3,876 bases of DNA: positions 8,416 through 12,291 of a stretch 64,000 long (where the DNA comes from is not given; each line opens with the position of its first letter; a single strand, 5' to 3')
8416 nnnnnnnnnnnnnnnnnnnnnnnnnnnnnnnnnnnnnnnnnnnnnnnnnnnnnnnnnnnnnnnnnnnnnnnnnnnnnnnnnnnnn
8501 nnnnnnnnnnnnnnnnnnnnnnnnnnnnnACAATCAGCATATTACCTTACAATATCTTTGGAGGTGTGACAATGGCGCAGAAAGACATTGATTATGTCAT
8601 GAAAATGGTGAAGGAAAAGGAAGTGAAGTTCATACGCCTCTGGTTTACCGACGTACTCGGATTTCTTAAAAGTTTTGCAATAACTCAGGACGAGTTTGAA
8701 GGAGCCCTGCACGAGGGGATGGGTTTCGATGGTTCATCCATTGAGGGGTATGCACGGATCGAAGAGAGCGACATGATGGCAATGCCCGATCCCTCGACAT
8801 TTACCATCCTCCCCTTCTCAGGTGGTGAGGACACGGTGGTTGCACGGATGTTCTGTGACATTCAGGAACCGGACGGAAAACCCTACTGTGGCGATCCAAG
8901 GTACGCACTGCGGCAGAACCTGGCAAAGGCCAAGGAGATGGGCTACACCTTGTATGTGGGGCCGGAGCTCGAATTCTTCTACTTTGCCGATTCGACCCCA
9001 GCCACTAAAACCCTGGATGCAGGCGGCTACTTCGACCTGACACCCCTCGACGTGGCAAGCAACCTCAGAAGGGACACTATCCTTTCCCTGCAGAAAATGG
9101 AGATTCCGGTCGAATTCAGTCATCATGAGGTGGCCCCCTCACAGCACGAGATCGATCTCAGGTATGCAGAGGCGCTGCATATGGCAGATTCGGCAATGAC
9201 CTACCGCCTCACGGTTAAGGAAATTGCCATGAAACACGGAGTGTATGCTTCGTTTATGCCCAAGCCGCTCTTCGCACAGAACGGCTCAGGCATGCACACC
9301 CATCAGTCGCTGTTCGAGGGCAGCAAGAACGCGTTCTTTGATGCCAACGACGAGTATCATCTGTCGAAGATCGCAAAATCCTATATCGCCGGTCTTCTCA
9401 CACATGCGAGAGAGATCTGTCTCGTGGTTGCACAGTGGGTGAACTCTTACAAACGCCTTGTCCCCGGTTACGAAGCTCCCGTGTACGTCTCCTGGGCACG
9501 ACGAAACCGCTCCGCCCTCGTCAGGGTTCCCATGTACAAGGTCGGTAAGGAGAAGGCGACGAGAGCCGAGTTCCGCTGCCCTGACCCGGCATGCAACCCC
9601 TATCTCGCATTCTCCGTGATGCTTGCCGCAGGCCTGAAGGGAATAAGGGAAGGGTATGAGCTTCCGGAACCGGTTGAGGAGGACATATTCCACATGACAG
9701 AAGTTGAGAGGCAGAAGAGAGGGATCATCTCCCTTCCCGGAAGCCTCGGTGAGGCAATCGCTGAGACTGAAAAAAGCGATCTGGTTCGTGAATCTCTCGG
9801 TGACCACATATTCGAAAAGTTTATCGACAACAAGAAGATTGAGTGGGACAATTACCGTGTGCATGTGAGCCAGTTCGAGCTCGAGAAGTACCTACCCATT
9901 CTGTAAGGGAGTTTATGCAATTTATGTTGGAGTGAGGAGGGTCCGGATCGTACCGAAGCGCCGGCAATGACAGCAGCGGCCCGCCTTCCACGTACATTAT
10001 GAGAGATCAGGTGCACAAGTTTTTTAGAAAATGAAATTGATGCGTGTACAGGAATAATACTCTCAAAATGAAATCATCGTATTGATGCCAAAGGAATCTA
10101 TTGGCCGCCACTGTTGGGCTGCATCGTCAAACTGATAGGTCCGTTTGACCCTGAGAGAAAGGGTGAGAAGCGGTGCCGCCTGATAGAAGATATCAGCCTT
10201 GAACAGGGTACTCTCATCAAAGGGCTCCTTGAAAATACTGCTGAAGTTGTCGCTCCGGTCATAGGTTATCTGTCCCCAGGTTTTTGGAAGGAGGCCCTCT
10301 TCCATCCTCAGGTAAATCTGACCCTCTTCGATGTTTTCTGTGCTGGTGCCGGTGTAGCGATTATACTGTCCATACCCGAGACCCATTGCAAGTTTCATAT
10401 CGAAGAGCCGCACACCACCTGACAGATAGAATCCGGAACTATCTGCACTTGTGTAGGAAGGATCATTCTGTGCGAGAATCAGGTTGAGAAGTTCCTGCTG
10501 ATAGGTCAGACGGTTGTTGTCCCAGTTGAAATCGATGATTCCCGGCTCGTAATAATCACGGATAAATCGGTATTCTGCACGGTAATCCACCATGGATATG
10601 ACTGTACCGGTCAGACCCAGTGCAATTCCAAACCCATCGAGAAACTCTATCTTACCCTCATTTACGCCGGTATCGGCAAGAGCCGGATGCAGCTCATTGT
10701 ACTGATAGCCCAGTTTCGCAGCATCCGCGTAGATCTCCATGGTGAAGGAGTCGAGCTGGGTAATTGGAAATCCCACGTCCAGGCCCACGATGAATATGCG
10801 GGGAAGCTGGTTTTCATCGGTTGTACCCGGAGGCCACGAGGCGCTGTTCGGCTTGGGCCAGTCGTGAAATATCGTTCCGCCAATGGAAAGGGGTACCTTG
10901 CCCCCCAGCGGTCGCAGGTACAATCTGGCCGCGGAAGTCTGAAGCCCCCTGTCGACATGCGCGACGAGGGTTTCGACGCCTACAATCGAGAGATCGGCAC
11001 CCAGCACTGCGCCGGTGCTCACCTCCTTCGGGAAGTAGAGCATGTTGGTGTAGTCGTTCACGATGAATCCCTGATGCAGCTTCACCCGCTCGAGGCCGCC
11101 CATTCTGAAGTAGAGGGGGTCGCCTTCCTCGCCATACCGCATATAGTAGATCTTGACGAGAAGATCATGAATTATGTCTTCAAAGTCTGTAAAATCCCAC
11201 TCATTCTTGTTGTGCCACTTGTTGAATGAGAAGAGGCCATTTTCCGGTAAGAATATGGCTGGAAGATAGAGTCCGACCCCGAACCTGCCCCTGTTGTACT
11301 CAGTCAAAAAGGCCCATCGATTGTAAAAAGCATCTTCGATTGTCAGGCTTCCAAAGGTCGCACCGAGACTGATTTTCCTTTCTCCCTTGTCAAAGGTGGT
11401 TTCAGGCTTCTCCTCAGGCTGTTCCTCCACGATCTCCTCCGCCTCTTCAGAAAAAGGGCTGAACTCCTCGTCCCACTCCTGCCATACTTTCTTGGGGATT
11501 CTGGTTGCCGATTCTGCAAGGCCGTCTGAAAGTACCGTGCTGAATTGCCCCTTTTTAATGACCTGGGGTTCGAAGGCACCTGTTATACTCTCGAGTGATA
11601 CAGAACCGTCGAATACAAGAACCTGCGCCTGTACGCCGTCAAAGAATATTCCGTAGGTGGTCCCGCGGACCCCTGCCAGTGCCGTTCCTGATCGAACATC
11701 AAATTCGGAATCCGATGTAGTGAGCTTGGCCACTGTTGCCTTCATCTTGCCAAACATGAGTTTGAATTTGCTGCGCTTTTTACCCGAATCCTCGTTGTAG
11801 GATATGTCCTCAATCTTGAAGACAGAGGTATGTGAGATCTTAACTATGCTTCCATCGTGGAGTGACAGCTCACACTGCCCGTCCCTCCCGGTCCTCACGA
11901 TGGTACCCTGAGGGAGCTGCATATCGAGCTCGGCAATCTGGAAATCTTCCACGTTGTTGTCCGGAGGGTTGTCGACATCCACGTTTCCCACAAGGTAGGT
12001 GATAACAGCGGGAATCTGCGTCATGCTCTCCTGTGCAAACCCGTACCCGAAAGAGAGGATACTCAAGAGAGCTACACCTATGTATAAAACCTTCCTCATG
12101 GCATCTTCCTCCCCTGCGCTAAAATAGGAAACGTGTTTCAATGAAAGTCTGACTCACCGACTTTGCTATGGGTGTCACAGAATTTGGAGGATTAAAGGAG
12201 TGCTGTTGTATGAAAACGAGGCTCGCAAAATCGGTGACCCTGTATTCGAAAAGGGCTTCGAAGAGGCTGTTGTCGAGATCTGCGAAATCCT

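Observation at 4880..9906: Nitrogen-assimilation unit: GAF-domain sigma-54 activator followed by glnB-amt-glnA under a perfect sigma-54 promoter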

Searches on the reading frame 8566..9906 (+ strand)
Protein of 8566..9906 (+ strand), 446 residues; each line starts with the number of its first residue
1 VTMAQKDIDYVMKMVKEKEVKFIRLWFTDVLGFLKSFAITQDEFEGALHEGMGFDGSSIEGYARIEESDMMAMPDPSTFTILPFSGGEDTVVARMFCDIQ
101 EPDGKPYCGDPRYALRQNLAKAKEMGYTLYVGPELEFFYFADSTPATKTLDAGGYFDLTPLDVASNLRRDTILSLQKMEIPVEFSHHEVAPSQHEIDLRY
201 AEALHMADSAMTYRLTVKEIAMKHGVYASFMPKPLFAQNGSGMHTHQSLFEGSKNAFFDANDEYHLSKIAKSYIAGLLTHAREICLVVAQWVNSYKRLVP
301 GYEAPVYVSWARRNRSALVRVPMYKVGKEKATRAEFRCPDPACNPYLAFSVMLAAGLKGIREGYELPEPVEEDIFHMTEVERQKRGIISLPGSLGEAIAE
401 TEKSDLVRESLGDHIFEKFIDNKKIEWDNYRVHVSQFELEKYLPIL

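Call 3: search_protein_families(library=pfam, proteins=[window:8566-9906:+])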
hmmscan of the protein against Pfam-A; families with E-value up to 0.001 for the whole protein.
window:8566-9906:+ (446 aa): 2 families
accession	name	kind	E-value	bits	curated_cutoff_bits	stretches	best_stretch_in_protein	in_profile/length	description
PF00120.29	Gln-synt_C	-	9.3e-129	429.8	24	1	109-442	2-344/344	Glutamine synthetase, catalytic domain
PF03951.24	Gln-synt_N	-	1e-29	102.4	33.4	1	19-102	1-82/82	Glutamine synthetase, beta-Grasp domain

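Call 10: search_protein_families(library=ncbifam, proteins=[window:8566-9906:+])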
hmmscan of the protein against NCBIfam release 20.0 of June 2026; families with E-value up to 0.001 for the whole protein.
window:8566-9906:+ (446 aa): 5 families
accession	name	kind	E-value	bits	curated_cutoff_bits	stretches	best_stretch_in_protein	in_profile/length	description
TIGR00653.1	GlnA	equivalog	1.4e-155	518.5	429.15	1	11-443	3-461/462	type I glutamate--ammonia ligase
NF045547.1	GGputSyn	equivalog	2.9e-93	313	650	1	10-435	4-435/438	gamma-glutamylputrescine synthetase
TIGR03105.1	gln_synth_III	equivalog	1.5e-89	300.5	469.6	1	13-443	3-434/435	type III glutamate--ammonia ligase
NF007006.0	PRK09469.1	equivalog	5.4e-87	292.3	845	2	152-442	177-466/469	glutamate--ammonia ligase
NF041605.1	gln_syn_GlnII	equivalog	2.4e-12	46.6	500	1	51-352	34-324/333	glutamine synthetase GlnII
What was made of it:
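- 8572..9906 (+): Type-I glutamine synthetase, short (alpha-like) form (ORF opens at GTG 8566; the likely start is ATG 8572, after GGAGG). TIGR00653 518.5 bits against a cutoff of 429 (call 10).
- Checked: GS is the ORF 8566-9906 (PF03951 + PF00120; TIGR00653 518 bits against a cutoff of 429) (calls 3, 10).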

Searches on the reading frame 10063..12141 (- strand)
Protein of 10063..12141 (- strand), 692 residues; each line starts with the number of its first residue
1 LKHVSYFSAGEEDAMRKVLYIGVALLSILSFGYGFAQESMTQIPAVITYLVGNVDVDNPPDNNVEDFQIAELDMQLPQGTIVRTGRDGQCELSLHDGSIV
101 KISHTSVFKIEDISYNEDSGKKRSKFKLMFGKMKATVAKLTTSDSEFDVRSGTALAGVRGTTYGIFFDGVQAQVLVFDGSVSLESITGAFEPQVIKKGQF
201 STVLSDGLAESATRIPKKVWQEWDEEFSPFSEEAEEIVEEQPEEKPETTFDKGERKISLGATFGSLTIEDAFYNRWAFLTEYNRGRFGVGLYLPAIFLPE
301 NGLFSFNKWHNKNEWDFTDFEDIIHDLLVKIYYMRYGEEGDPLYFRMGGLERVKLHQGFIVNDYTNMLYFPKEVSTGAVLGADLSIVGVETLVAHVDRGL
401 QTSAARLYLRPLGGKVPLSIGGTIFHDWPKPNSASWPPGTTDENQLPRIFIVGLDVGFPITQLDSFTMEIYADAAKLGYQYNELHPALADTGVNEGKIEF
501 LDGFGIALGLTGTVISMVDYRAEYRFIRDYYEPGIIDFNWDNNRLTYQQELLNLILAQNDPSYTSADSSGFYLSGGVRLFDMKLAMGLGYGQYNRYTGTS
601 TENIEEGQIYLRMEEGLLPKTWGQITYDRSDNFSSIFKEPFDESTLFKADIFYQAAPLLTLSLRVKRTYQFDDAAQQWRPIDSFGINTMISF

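Call 3: search_protein_families(library=pfam, proteins=[window:10063-12141:-])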
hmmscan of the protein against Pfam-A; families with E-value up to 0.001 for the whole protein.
window:10063-12141:- (692 aa): 1 family
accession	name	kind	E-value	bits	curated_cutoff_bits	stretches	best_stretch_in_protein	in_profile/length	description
PF04773.18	FecR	-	7.1e-14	52.5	24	1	82-181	3-96/97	FecR protein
